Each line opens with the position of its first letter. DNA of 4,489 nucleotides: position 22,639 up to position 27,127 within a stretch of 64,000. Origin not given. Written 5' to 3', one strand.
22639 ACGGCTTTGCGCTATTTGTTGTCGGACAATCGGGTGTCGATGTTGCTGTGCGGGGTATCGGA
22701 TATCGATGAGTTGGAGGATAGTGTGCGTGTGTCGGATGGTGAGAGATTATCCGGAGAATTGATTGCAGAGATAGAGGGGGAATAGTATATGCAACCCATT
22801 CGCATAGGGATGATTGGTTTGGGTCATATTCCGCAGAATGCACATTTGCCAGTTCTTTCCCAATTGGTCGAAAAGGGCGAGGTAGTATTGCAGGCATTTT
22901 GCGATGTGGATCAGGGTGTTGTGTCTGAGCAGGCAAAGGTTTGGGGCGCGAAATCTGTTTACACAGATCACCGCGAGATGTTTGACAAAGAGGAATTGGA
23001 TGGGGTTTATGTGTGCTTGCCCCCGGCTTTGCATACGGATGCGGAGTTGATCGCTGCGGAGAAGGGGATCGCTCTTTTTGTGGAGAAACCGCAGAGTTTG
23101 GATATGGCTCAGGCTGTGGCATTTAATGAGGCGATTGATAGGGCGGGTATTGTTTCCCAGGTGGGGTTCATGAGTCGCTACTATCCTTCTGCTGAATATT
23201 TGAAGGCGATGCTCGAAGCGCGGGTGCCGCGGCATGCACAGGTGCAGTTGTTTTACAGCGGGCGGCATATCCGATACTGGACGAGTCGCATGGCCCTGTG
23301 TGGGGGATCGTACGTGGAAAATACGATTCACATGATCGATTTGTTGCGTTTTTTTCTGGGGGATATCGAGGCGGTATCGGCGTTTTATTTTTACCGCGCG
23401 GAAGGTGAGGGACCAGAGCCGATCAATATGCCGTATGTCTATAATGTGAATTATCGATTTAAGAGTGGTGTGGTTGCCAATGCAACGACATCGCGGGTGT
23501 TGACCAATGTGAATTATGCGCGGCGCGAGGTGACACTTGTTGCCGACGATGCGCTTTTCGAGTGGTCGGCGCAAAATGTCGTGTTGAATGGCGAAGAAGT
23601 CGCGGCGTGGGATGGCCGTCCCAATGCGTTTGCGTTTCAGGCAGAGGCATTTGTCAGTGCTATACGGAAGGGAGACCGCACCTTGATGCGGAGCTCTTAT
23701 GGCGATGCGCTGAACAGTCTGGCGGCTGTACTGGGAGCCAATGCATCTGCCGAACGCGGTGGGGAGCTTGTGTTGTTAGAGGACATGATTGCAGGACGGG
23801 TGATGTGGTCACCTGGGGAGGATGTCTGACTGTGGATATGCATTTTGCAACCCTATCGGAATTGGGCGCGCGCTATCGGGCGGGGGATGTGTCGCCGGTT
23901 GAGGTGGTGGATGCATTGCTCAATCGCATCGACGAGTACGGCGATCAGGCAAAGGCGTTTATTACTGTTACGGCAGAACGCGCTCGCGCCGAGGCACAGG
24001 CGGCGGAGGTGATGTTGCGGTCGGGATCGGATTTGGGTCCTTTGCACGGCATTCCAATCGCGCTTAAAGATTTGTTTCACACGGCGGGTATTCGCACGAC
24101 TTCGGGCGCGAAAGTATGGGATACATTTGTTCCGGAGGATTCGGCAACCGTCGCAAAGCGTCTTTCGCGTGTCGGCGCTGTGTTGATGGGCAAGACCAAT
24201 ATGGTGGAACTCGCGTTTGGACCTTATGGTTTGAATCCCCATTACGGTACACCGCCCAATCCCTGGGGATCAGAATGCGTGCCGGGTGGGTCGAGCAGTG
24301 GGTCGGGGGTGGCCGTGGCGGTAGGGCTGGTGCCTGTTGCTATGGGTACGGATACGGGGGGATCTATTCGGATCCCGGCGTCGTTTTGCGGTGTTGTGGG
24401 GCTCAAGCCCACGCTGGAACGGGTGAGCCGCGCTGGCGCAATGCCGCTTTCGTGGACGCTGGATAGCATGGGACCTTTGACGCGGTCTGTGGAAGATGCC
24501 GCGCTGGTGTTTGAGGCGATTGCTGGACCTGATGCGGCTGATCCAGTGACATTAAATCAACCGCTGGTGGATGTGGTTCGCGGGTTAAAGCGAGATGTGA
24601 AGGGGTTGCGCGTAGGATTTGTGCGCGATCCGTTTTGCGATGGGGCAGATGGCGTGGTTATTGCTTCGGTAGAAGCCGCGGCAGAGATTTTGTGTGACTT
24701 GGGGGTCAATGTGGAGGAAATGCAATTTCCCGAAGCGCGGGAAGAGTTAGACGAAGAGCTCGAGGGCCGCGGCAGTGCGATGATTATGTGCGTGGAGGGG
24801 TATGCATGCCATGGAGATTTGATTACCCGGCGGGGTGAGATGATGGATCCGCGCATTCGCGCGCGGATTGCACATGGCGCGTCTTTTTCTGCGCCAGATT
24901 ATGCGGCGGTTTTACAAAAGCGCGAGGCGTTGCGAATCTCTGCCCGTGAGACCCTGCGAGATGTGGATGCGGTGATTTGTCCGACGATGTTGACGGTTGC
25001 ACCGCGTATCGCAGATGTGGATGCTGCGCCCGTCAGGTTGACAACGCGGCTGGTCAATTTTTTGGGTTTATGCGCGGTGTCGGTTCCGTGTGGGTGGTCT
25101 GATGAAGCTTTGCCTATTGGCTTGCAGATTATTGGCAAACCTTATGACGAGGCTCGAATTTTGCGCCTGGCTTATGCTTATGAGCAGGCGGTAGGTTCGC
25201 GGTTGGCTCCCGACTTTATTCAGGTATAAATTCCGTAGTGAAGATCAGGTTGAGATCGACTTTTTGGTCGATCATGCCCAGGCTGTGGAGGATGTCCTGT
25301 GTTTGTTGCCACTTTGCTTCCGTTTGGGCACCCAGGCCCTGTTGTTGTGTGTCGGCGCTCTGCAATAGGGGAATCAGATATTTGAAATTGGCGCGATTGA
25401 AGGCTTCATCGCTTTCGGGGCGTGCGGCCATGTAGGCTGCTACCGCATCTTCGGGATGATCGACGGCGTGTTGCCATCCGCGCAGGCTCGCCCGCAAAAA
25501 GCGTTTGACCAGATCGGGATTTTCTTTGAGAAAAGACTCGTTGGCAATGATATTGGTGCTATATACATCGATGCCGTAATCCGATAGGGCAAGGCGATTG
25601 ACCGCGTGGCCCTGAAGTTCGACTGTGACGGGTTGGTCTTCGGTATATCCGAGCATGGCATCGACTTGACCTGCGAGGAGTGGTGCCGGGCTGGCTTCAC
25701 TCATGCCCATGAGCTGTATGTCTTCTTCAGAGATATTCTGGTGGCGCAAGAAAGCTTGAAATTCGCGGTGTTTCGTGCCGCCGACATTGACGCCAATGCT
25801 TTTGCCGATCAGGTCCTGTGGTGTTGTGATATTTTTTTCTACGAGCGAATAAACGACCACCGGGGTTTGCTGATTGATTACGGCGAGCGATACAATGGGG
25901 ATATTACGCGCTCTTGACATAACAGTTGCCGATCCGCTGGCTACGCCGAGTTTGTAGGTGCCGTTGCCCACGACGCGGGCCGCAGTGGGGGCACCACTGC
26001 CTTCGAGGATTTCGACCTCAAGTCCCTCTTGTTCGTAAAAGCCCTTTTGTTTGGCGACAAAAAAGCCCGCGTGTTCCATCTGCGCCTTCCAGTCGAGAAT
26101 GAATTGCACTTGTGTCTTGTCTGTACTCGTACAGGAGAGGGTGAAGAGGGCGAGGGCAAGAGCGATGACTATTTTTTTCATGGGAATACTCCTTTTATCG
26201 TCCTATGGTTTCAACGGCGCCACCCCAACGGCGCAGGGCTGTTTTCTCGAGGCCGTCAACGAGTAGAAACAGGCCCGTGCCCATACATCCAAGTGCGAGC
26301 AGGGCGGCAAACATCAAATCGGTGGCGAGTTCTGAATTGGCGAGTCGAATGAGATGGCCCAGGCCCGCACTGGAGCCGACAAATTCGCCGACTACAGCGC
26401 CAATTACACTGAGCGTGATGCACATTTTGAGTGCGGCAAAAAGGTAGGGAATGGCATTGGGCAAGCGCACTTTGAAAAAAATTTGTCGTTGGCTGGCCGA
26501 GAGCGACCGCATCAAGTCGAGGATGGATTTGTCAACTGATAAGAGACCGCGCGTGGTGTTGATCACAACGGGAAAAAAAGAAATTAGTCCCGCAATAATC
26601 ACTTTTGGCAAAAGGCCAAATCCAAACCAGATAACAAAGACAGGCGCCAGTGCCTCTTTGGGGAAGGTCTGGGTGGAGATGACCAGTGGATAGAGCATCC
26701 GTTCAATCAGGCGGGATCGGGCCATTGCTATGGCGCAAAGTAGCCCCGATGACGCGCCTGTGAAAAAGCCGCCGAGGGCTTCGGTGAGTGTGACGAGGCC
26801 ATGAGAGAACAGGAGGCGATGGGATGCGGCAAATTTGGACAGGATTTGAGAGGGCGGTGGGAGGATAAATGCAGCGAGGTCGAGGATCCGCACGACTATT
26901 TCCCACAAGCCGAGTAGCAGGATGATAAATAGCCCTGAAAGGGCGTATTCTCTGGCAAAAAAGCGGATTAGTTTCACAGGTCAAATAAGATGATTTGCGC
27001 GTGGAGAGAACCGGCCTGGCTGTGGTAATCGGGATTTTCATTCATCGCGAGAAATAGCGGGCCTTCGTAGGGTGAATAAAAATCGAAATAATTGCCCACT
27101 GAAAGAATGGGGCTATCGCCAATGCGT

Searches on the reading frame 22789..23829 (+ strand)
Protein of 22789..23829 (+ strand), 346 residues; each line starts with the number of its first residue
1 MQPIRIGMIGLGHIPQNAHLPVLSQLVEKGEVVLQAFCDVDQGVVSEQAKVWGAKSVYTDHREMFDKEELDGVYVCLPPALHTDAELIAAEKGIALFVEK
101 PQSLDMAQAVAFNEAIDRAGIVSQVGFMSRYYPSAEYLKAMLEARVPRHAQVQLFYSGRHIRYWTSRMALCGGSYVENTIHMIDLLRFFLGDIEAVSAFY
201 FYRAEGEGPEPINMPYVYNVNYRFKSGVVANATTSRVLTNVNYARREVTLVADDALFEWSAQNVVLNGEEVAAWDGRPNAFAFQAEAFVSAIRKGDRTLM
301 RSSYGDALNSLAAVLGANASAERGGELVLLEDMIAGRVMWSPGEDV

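Call 38: search_protein_families(library=pfam, proteins=[window:22789-23829:+], max_evalue=0.0001)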
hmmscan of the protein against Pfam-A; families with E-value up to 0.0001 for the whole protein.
window:22789-23829:+ (346 aa): 3 families
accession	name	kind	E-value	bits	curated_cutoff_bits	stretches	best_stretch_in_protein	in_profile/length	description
PF01408.29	GFO_IDH_MocA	-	5.3e-18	66.3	24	1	4-127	1-120/120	Oxidoreductase family, NAD-binding Rossmann fold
PF22725.1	GFO_IDH_MocA_C3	-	9.8e-09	35.7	27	1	148-242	17-110/124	GFO/IDH/MocA C-terminal domain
PF02894.22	GFO_IDH_MocA_C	-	7e-05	23.2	22.9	1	163-241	31-108/218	Oxidoreductase family, C-terminal alpha/beta domain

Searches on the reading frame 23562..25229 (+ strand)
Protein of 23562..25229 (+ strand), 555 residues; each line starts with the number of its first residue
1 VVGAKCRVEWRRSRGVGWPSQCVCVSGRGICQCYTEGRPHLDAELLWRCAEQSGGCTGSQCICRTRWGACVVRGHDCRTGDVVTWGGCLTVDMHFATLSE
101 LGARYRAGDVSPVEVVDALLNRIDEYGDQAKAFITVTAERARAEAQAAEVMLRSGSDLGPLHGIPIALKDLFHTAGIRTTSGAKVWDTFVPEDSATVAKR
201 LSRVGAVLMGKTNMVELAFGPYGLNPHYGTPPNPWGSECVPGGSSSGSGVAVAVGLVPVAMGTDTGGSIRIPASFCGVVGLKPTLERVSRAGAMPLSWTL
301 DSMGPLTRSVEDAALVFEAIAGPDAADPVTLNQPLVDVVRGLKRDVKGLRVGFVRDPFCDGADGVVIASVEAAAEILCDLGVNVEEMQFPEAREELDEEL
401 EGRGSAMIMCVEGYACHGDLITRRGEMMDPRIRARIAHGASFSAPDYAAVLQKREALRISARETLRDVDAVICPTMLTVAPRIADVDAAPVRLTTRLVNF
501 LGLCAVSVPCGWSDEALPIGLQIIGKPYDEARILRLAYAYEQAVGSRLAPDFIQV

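Call 38: search_protein_families(library=pfam, proteins=[window:23562-25229:+], max_evalue=0.0001)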
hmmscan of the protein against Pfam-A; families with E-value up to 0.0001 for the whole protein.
window:23562-25229:+ (555 aa): 1 family
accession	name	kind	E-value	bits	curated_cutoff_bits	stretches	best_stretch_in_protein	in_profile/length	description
PF01425.27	Amidase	-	3.6e-110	369.5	27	1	114-534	1-445/445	Amidase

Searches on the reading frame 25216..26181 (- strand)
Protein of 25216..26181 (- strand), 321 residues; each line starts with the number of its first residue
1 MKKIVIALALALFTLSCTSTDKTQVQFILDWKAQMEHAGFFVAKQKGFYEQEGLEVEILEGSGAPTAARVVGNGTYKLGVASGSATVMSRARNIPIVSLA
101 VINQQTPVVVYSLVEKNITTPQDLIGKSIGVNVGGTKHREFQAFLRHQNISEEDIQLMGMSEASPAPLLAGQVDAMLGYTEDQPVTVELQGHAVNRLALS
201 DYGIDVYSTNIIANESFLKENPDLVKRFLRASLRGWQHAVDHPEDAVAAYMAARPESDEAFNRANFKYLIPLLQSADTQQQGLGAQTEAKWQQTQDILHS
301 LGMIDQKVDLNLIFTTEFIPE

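Call 38: search_protein_families(library=pfam, proteins=[window:25216-26181:-], max_evalue=0.0001)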
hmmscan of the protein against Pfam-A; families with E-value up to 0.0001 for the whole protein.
window:25216-26181:- (321 aa): 2 families
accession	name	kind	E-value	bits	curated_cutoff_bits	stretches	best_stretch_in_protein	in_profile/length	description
PF09084.16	NMT1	-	1.5e-59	201.9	20.5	1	35-246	2-216/216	NMT1/THI5 like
PF13379.11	NMT1_2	-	1.3e-05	25.6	24.7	1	30-241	11-239/252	NMT1-like family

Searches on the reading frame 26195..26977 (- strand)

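Call 38: search_protein_families(library=pfam, proteins=[window:26195-26977:-], max_evalue=0.0001)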
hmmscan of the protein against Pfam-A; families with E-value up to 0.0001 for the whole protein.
window:26195-26977:- (260 aa): 1 family
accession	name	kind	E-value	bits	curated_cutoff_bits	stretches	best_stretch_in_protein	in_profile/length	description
PF00528.27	BPD_transp_1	-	2.7e-32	112.4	26.4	1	78-244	5-175/184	Binding-protein-dependent transport system inner membrane component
